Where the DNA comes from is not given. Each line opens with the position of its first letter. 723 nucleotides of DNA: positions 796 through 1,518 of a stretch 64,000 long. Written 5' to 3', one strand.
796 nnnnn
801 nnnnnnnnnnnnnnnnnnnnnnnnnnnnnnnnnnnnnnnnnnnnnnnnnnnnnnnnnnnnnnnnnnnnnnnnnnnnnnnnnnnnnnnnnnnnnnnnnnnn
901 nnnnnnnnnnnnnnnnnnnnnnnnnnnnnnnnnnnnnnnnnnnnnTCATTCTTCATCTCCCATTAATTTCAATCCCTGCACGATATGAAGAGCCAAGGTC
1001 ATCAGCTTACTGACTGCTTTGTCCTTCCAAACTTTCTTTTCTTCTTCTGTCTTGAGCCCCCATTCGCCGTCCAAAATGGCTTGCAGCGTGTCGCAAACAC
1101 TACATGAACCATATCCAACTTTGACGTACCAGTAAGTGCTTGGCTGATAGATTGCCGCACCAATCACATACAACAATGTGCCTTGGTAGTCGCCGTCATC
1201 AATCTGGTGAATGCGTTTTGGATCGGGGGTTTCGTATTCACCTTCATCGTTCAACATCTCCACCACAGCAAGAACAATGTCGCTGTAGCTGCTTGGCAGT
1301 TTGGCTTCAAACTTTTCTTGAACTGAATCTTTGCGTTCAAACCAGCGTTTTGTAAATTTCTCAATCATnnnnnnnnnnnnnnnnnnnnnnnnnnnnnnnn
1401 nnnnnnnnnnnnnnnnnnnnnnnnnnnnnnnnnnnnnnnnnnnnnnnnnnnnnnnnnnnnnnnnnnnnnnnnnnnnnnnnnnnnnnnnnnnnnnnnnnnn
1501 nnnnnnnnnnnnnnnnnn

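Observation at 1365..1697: Stand-alone mimic of the RNA polymerase alpha-subunit C-terminal domain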

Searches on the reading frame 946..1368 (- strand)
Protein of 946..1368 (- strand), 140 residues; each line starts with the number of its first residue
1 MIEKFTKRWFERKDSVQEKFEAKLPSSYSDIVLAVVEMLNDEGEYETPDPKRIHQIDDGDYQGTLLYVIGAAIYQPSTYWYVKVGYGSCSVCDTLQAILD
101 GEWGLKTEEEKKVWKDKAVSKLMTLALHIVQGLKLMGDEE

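Call 11: search_protein_families(library=pfam, proteins=[window:946-1368:-], max_evalue=0.01)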
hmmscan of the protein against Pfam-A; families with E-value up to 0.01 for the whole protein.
window:946-1368:- (140 aa): 0 families

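Call 14: search_protein_families(library=phrogs, proteins=[window:946-1368:-], max_evalue=0.001)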
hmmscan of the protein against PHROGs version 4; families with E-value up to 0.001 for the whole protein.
window:946-1368:- (140 aa): 1 family
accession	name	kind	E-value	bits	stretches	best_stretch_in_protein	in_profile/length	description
phrog_12588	-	unknown function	3.3e-15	57.2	1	26-134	23-115/121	-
